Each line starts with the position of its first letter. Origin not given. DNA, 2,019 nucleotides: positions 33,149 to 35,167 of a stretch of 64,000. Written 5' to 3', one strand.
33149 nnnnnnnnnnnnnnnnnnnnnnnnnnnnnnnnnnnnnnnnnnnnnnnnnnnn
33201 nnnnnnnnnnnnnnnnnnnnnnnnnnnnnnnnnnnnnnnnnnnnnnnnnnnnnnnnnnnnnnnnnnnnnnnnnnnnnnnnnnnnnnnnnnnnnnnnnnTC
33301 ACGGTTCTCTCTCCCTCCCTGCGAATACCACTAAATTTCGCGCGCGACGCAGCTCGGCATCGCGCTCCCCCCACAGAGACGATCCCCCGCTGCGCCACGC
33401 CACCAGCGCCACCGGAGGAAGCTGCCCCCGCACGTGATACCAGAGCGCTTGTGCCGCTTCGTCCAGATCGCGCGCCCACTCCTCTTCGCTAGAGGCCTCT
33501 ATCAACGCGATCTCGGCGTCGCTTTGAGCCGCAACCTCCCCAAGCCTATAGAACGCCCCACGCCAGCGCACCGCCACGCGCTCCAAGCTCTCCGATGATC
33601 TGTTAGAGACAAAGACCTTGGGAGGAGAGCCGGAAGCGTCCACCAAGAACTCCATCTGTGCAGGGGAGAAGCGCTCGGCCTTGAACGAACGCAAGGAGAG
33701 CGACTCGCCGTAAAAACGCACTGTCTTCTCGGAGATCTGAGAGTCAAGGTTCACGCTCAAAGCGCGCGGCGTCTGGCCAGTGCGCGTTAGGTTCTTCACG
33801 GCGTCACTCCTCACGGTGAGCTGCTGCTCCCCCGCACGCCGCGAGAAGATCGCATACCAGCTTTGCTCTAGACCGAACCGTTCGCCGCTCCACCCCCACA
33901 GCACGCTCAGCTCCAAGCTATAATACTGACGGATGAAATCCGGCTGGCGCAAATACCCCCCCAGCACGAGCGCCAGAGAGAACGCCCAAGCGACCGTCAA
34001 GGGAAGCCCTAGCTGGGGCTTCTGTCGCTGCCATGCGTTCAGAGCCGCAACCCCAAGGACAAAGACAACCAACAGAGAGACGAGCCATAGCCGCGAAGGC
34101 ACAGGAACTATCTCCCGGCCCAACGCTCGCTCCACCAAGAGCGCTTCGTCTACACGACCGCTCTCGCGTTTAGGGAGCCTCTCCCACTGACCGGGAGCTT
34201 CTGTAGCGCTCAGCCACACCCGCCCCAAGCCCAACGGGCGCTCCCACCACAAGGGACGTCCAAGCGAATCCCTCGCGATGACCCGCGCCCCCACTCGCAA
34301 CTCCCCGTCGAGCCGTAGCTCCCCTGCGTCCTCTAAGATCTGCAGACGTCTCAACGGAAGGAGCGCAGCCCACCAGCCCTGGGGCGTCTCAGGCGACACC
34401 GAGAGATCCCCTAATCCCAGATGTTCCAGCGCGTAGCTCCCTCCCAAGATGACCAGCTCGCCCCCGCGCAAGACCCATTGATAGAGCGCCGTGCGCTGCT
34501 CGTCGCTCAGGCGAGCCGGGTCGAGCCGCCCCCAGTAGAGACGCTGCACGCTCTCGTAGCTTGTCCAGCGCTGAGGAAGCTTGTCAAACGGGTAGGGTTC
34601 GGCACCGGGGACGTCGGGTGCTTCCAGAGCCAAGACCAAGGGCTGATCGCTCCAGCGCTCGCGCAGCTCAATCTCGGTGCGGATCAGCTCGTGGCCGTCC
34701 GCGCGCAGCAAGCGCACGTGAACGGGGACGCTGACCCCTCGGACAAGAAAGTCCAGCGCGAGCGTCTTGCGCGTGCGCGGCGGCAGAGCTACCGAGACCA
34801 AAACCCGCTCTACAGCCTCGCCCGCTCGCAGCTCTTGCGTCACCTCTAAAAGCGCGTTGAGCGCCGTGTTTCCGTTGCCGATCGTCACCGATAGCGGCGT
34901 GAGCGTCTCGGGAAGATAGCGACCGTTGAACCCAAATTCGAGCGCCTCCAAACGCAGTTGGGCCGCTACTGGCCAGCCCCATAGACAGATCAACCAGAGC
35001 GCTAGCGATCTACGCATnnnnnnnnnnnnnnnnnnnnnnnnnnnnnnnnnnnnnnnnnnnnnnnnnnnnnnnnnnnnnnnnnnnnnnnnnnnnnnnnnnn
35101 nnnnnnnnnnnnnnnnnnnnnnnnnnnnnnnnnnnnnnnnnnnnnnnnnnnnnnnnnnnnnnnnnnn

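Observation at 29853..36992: Seven co-directional, mostly overlapping minus-strand genes: unknown-DsbA-VKOR-three unknown envelope proteins-amidohydrolase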

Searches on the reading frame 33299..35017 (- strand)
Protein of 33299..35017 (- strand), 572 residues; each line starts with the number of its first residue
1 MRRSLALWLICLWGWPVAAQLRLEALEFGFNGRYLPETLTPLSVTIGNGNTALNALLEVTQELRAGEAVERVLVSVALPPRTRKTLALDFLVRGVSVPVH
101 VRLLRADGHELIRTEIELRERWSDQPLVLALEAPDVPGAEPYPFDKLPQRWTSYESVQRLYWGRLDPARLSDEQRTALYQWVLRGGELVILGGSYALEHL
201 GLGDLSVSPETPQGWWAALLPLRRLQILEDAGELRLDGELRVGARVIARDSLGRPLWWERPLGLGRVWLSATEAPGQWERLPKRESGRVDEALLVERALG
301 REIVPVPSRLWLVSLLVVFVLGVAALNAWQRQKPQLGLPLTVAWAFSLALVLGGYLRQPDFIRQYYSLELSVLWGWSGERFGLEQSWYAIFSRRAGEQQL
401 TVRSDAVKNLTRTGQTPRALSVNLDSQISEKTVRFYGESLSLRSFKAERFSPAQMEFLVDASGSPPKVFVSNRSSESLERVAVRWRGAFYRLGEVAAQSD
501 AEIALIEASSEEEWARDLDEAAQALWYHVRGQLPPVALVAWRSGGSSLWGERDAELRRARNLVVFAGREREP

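Call 3: search_protein_families(library=pfam, proteins=[window:33299-35017:-], max_evalue=0.1)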
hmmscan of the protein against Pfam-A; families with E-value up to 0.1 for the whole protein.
window:33299-35017:- (572 aa): 2 families
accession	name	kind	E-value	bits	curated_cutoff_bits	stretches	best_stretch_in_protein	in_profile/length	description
PF14258.12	DUF4350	-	0.0034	18.1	30.4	1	166-203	45-84/181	Domain of unknown function (DUF4350)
PF03169.20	OPT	-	0.057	12.5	25.8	1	299-352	347-400/623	OPT oligopeptide transporter protein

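Call 4: search_protein_families(library=ncbifam, proteins=[window:33299-35017:-], max_evalue=0.1)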
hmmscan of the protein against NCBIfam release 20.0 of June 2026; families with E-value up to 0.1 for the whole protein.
window:33299-35017:- (572 aa): 0 families

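Call 8: find_homologous_proteins(query=window:33299-35017:-)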
Query window:33299-35017:- (572 aa): 8 proteins with E <= 0.001 among 8000 candidates.
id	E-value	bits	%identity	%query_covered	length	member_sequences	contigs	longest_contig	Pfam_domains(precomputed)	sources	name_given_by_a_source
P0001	0.0e+0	1262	100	100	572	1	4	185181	-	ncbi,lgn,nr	ncbi:MAG: hypothetical protein NZ610_00290 [Candidatus Bipolaricaulota bacterium]|nr:hypothetical pr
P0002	0.0e+0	1078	86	100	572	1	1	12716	-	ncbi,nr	ncbi:MAG: hypothetical protein RMJ90_00965 [Candidatus Bipolaricaulota bacterium]|nr:hypothetical pr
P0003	2.4e-234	798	65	99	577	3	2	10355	-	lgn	-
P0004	3.3e-233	794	66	100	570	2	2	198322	-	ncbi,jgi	jgi:hypothetical protein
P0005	3.2e-202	692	59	99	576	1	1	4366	-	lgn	-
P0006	1.8e-193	663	59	97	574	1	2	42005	-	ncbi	-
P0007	2.5e-102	362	39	99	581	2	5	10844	-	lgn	-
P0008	1.4e-91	326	39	99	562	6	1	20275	-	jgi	jgi:hypothetical protein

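Call 10: find_encoding_contigs(protein=P0008, flank=10000, max_places=3)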
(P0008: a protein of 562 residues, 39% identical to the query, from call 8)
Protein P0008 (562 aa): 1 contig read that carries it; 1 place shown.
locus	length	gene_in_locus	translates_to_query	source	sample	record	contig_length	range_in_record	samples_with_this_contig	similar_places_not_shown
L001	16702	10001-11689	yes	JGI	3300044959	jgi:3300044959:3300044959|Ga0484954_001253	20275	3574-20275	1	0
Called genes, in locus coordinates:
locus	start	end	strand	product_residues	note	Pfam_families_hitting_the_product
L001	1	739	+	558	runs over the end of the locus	PF00795:CN_hydrolase, PF02540:NAD_synthase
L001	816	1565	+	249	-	PF00034:Cytochrom_C, PF02433:FixO (weak), PF00034:Cytochrom_C, PF13442:Cytochrome_CBB3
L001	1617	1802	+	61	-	-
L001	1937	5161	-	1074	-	PF25596:CPSase_L_D1, PF02786:CPSase_L_D2, PF02787:CPSase_L_D3, PF25596:CPSase_L_D1, PF02786:CPSase_L_D2, PF02222:ATP-grasp, PF15632:ATPgrasp_Ter (weak), PF02142:MGS, +3 more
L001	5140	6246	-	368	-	PF00988:CPSase_sm_chain, PF00117:GATase, PF07722:Peptidase_C26 (faint)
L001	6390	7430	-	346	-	PF01137:RTC, PF05189:RTC_insert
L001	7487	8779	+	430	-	PF10150:RNase_E_G, PF04167:DUF402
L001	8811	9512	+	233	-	PF13462:Thioredoxin_4, PF01323:DSBA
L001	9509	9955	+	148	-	PF07884:VKOR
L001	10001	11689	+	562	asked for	-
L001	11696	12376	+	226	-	-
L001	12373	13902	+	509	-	-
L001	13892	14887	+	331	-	PF20030:bpMoxR, PF00004:AAA (weak), PF07726:AAA_3, PF07728:AAA_5, PF17863:AAA_lid_2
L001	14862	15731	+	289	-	PF01882:DUF58, PF13519:VWA_2 (faint)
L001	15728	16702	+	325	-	?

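Call 11: find_encoding_contigs(protein=P0007, flank=10000, max_places=3)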
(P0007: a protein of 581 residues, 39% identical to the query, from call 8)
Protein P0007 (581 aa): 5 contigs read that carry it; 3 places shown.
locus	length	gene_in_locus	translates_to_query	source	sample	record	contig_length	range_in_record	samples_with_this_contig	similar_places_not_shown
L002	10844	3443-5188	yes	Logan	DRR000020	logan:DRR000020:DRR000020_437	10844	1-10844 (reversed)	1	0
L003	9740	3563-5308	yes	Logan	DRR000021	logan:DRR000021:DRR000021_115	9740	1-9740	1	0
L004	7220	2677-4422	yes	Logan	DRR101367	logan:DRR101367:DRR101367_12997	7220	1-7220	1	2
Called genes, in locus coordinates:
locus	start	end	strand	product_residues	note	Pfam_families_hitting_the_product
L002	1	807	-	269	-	?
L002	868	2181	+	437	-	PF10150:RNase_E_G, PF04167:DUF402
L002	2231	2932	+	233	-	PF13462:Thioredoxin_4, PF01323:DSBA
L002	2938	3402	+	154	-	PF07884:VKOR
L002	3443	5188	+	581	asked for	-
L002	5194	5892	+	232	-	-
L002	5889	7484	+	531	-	-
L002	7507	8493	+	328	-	PF20030:bpMoxR, PF00004:AAA (weak), PF07726:AAA_3, PF07728:AAA_5, PF17863:AAA_lid_2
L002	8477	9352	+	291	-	PF01882:DUF58, PF13519:VWA_2 (weak)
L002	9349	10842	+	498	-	?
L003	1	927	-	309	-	?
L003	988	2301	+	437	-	PF10150:RNase_E_G, PF04167:DUF402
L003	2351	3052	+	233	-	PF13462:Thioredoxin_4, PF01323:DSBA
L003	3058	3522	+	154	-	PF07884:VKOR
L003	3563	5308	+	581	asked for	-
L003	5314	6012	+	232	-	-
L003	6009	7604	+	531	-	-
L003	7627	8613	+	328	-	PF20030:bpMoxR, PF00004:AAA (weak), PF07726:AAA_3, PF07728:AAA_5, PF17863:AAA_lid_2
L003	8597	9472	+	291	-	PF01882:DUF58, PF13519:VWA_2 (weak)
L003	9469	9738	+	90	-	?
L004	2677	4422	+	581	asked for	-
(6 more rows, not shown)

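Call 12: find_encoding_contigs(protein=P0004, flank=10000, max_places=2)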
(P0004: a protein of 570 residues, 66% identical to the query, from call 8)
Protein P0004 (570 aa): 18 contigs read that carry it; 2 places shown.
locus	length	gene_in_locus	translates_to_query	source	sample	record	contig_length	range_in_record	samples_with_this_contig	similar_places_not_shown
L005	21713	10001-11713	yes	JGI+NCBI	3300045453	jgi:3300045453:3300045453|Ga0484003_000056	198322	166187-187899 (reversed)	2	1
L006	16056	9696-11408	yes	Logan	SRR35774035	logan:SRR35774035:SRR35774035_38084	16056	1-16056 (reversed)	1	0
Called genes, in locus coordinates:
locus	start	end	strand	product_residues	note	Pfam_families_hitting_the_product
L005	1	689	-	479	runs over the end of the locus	-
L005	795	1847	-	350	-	PF03706:LPG_synthase_TM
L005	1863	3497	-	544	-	PF01663:Phosphodiest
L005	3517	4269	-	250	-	PF00535:Glycos_transf_2, PF10111:Glyco_tranf_2_2, PF13641:Glyco_tranf_2_3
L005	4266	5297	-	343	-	PF13579:Glyco_trans_4_4, PF13439:Glyco_transf_4, PF00534:Glycos_transf_1, PF13692:Glyco_trans_1_4, PF13524:Glyco_trans_1_2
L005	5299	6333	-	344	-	PF13439:Glyco_transf_4, PF13579:Glyco_trans_4_4, PF00534:Glycos_transf_1, PF13692:Glyco_trans_1_4, PF13524:Glyco_trans_1_2 (weak)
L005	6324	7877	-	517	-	PF00117:GATase, PF07722:Peptidase_C26, PF02540:NAD_synthase (weak), PF06508:QueC (faint), PF00958:GMP_synt_C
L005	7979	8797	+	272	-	PF10150:RNase_E_G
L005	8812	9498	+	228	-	PF13462:Thioredoxin_4, PF01323:DSBA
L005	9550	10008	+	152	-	PF07884:VKOR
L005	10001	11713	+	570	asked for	-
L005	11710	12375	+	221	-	-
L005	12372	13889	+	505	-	-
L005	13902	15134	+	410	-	PF01979:Amidohydro_1, PF12890:DHOase, PF07969:Amidohydro_3 (weak)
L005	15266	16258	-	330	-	PF00953:Glycos_transf_4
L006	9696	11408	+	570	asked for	-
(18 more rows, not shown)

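Call 13: find_encoding_contigs(protein=P0006, flank=10000, max_places=2)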
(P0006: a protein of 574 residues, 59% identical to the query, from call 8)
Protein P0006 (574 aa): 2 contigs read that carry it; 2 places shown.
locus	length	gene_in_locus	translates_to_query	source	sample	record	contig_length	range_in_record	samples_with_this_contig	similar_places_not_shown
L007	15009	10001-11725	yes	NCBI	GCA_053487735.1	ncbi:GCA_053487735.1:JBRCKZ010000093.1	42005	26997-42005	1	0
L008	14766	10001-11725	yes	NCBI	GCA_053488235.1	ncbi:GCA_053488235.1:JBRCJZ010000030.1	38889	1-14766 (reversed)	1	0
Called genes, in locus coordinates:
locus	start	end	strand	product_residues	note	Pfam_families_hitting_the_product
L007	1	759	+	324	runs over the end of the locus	PF01012:ETF, PF00766:ETF_alpha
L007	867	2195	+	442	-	PF07705:CARDB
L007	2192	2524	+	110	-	-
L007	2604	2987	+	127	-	PF04020:Phage_holin_4_2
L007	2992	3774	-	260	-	-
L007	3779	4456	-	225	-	PF00005:ABC_tran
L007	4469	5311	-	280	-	PF17827:PrmC_N, PF05175:MTS, PF06325:PrmA, PF01170:UPF0020, PF08241:Methyltransf_11, PF08242:Methyltransf_12, PF13649:Methyltransf_25, PF13847:Methyltransf_31, +5 more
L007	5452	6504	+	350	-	PF01850:PIN, PF13638:PIN_4 (weak)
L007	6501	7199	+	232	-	PF01128:IspD, PF12804:NTP_transf_3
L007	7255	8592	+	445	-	PF10150:RNase_E_G, PF04167:DUF402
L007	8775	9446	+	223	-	PF13462:Thioredoxin_4, PF01323:DSBA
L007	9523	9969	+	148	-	PF07884:VKOR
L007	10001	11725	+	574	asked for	-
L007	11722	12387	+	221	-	-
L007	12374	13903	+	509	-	-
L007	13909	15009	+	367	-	?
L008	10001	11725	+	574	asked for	-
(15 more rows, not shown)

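Call 20: search_protein_families(library=pfam, alignment_id=A1, max_evalue=10)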
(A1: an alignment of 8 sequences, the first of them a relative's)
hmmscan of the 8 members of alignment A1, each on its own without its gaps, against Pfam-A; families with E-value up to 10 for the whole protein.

A. member 1, P0001 (572 aa): 2 families
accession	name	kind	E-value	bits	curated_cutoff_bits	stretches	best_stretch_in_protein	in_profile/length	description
PF14258.12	DUF4350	-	0.0034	18.1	30.4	1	166-203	45-84/181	Domain of unknown function (DUF4350)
PF03169.20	OPT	-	0.057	12.5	25.8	1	299-352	347-400/623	OPT oligopeptide transporter protein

B. families by the number of members that match (of 8 scanned): 9 families
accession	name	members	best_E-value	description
PF14258.12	DUF4350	7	0.0034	Domain of unknown function (DUF4350)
PF04982.19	TM_HPP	2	0.0031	HPP, transmembrane region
PF03169.20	OPT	2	0.057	OPT oligopeptide transporter protein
PF06912.16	DUF1275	2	0.061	Protein of unknown function (DUF1275)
PF24157.1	DUF7408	1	0.0072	Domain of unknown function (DUF7408)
PF09594.16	GT87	1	0.013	Glycosyltransferase family 87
PF04932.20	Wzy_C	1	0.064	O-Antigen ligase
PF13567.11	DUF4131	1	0.065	Domain of unknown function (DUF4131)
PF00487.30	FA_desaturase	1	2.8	Fatty acid desaturase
